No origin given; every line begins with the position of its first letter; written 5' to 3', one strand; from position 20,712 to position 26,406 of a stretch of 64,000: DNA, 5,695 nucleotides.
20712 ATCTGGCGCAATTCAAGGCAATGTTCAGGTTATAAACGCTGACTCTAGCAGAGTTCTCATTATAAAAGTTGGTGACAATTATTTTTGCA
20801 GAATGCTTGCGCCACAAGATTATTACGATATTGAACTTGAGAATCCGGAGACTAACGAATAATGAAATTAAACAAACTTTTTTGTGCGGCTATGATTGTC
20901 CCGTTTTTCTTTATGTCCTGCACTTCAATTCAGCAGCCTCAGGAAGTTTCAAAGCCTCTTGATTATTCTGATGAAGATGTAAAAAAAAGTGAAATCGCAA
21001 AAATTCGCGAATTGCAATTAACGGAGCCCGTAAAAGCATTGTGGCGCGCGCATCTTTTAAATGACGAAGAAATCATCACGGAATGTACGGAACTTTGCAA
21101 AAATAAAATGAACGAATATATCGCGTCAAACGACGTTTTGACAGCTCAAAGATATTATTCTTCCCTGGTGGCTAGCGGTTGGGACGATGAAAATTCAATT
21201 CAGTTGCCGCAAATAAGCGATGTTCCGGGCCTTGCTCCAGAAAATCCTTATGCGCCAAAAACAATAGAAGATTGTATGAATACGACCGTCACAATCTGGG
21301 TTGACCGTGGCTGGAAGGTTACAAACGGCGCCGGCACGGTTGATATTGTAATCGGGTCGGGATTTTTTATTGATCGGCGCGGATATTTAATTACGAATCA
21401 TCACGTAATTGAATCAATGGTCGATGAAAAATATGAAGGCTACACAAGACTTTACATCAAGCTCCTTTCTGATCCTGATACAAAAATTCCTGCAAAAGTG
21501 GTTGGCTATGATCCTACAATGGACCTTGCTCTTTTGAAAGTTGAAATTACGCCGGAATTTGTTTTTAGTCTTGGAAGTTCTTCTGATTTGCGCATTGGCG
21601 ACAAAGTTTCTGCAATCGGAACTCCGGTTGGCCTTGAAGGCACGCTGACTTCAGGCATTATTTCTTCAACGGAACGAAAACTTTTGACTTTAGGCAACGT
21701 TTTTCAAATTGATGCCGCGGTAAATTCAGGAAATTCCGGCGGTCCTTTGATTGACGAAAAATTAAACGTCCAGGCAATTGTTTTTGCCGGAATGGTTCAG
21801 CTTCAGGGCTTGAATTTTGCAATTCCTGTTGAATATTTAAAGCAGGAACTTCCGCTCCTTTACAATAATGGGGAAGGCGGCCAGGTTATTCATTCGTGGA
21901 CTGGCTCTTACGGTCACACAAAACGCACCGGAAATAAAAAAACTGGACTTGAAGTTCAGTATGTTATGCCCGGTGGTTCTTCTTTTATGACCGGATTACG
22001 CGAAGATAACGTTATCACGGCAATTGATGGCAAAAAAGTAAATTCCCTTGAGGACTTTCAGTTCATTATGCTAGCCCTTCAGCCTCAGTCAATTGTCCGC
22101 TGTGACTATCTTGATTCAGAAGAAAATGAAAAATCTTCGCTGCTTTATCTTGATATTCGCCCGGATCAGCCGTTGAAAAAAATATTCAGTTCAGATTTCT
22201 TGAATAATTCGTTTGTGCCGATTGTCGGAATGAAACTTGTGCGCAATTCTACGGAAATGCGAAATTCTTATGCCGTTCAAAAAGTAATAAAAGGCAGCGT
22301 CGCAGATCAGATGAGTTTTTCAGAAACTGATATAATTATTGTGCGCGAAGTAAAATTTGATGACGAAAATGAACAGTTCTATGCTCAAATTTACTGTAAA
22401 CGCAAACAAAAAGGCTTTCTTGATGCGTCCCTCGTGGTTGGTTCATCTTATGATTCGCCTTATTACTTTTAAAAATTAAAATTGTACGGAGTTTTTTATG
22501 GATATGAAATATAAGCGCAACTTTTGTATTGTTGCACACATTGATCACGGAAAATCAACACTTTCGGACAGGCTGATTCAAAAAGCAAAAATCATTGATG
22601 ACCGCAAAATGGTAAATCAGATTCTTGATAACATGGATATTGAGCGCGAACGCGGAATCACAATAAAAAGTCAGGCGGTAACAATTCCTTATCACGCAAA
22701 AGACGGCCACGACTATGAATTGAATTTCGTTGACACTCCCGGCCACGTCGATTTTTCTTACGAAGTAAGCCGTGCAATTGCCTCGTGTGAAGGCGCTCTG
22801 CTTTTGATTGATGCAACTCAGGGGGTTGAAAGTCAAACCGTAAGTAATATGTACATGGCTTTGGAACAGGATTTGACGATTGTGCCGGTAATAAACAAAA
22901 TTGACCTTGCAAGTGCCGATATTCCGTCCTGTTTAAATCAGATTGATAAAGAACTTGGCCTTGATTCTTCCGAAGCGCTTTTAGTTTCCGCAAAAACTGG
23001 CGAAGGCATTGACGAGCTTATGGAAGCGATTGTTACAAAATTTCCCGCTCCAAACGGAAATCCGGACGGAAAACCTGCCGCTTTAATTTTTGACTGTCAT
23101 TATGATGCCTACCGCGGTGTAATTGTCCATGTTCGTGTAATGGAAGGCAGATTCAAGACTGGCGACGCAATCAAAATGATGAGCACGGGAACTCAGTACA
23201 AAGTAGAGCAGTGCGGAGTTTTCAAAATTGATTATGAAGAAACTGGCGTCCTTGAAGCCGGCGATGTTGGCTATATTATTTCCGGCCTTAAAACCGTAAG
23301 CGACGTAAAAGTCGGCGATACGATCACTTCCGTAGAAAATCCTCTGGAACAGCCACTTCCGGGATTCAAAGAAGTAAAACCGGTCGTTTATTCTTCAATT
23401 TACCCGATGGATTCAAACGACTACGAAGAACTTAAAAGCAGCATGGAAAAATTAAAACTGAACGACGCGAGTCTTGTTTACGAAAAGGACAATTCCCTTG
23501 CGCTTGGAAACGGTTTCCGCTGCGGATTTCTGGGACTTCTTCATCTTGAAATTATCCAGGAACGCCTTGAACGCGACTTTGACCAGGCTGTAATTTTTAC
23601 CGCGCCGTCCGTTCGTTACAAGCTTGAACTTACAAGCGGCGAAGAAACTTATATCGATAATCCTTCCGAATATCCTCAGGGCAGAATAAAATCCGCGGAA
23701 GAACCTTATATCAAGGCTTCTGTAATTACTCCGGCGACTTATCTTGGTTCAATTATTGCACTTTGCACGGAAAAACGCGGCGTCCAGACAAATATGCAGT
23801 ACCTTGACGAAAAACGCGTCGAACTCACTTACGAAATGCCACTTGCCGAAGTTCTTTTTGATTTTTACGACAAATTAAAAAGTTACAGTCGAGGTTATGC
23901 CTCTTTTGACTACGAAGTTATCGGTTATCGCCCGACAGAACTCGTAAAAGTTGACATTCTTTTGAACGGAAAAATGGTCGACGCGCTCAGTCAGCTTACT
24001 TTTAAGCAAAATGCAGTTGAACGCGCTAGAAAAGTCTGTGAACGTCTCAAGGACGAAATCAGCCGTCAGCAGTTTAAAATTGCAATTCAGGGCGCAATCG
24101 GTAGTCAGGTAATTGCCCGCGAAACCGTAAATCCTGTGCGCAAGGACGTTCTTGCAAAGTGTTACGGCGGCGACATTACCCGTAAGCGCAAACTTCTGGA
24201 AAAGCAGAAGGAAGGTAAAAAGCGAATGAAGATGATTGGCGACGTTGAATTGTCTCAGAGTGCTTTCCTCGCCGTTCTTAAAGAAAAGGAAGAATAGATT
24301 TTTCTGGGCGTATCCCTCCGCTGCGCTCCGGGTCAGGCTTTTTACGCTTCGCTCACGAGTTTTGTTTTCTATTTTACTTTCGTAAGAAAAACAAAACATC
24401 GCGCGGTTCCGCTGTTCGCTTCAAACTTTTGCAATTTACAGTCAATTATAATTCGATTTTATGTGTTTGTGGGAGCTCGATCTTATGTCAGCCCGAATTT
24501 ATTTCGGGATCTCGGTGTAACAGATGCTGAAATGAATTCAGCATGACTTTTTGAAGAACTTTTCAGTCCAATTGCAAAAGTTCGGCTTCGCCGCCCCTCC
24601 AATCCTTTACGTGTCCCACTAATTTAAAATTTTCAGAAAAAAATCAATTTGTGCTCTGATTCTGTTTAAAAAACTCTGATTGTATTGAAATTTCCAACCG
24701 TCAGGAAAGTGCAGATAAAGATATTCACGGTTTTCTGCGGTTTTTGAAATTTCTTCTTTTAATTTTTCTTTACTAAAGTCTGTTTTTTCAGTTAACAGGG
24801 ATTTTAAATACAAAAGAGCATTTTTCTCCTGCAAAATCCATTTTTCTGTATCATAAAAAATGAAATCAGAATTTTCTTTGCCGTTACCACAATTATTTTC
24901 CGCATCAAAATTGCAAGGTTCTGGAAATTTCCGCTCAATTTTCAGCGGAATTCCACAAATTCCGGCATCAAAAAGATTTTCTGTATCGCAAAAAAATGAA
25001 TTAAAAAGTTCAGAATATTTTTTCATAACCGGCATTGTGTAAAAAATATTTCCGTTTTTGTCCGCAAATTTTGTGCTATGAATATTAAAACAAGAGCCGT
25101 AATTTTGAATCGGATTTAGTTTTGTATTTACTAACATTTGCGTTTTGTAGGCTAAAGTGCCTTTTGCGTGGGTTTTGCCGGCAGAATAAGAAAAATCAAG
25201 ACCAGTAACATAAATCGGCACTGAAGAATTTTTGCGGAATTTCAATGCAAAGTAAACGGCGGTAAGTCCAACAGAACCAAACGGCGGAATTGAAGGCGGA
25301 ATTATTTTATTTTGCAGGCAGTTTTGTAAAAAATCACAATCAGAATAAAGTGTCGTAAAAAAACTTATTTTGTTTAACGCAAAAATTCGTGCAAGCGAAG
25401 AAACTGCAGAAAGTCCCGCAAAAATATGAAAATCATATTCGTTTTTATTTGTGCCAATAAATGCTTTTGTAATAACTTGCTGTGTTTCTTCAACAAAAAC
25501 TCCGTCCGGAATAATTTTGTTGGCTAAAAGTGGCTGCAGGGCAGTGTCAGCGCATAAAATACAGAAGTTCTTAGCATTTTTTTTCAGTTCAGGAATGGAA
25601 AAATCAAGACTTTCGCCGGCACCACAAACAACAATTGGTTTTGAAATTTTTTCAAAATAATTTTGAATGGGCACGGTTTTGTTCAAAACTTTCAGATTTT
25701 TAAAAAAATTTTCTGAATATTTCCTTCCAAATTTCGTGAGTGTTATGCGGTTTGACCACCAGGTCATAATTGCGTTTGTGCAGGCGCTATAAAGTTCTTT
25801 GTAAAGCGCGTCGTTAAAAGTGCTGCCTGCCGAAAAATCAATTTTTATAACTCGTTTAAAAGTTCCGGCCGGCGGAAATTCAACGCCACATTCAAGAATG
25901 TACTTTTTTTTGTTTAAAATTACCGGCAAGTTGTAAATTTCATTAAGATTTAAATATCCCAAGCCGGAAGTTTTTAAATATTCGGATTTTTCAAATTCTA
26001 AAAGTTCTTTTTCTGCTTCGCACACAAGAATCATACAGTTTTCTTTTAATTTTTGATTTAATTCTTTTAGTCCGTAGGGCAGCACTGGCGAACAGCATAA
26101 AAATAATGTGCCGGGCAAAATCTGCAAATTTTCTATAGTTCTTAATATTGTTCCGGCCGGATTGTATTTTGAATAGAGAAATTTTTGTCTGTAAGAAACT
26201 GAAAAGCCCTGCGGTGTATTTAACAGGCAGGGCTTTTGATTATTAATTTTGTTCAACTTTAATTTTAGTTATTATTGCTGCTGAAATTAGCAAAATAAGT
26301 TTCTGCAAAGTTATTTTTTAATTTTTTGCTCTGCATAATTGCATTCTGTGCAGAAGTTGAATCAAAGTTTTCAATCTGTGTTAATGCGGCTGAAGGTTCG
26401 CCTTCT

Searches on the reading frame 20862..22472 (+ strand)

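Call 83: search_protein_families(library=pfam, proteins=[window:20862-22472:+], max_evalue=0.0001)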
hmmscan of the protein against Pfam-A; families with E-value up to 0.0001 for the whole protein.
window:20862-22472:+ (536 aa): 4 families
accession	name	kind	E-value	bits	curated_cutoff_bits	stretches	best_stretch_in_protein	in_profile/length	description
PF13365.12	Trypsin_2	-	1.4e-26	94.4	27.6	1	165-304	1-142/144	Trypsin-like peptidase domain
PF00089.32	Trypsin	-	4.1e-11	43.5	20.6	1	165-326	27-216/220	Trypsin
PF13180.12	PDZ_2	-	2.8e-05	24.8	27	0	359-416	10-67/80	PDZ domain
PF00595.29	PDZ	-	6e-05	23.8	23.2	0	354-399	16-63/81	PDZ domain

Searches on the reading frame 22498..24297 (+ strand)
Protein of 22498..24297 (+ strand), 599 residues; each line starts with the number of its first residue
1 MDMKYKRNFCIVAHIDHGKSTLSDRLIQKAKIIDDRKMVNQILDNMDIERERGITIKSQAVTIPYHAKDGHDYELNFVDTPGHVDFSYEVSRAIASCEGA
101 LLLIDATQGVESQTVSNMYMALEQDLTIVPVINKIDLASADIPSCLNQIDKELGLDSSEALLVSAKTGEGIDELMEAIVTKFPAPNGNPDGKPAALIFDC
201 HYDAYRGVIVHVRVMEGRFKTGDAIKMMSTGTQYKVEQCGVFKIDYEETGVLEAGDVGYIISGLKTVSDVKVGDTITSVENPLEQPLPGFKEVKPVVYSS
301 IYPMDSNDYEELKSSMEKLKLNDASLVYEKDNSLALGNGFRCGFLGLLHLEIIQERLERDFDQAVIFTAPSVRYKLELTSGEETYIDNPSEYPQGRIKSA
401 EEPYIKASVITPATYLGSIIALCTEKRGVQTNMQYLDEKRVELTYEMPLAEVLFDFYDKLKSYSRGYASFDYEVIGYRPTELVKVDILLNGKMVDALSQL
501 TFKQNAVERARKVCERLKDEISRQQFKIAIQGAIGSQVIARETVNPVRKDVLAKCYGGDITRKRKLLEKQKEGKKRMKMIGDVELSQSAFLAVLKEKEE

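Call 40: find_homologous_proteins(query=window:22498-24297:+, max_evalue=1e-50)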
Query window:22498-24297:+ (599 aa): 8000 proteins with E <= 1e-50 among 8000 candidates; the best 120 are listed.
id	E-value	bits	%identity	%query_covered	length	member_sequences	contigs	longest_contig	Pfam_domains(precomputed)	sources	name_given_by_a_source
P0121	0.0e+0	1240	92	100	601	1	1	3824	PF00679.31,PF14492.13,PF06421.18,PF00009.34,PF03144.32,PF22042.3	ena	-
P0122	0.0e+0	1234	92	100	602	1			PF00679.31,PF14492.13,PF06421.18,PF00009.34,PF03144.32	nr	nr:translation elongation factor 4 [Treponema sp. JC4]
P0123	0.0e+0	1234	92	100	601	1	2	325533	PF00679.31,PF14492.13,PF06421.18,PF00009.34,PF03144.32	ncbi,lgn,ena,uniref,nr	ncbi:GTP-binding protein LepA [Treponema sp. JC4]|uniref:translation elongation factor 4 n=1 Tax=Tre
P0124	0.0e+0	1233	92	100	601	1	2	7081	PF00679.31,PF14492.13,PF06421.18,PF00009.34,PF03144.32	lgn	-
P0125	0.0e+0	1233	92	100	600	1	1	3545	PF00679.31,PF14492.13,PF06421.18,PF00009.34,PF03144.32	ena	-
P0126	0.0e+0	1233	92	100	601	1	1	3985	PF00679.31,PF14492.13,PF06421.18,PF00009.34,PF03144.32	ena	-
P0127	0.0e+0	1233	92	100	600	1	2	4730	PF00679.31,PF14492.13,PF06421.18,PF00009.34,PF03144.32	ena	-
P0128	0.0e+0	1232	92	100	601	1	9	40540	PF00679.31,PF14492.13,PF06421.18,PF00009.34,PF03144.32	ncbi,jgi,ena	-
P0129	0.0e+0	1232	92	100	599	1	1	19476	PF00679.31,PF14492.13,PF06421.18,PF00009.34,PF03144.32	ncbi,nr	ncbi:MAG: translation elongation factor 4 [Treponema sp.]|nr:translation elongation factor 4 [Trepon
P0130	0.0e+0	1232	92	100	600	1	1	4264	PF00679.31,PF14492.13,PF06421.18,PF00009.34,PF03144.32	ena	-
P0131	0.0e+0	1232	92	100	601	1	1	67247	PF00679.31,PF14492.13,PF06421.18,PF00009.34,PF03144.32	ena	-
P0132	0.0e+0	1232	92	100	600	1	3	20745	PF00679.31,PF14492.13,PF06421.18,PF00009.34,PF03144.32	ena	-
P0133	0.0e+0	1231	92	100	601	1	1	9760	PF00679.31,PF14492.13,PF06421.18,PF00009.34,PF03144.32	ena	-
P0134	0.0e+0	1230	91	100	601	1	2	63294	PF00679.31,PF14492.13,PF06421.18,PF00009.34,PF03144.32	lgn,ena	-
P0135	0.0e+0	1230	92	100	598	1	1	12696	PF00679.31,PF14492.13,PF06421.18,PF00009.34,PF03144.32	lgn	-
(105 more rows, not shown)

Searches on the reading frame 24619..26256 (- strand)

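Call 83: search_protein_families(library=pfam, proteins=[window:24619-26256:-], max_evalue=0.0001)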
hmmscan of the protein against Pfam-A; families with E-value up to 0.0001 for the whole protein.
window:24619-26256:- (545 aa): 1 family
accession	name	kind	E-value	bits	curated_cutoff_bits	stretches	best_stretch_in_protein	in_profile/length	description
PF01973.23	MptE-like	-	5.4e-24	85.3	34.6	1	182-358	1-169/171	6-hydroxymethylpterin diphosphokinase MptE-like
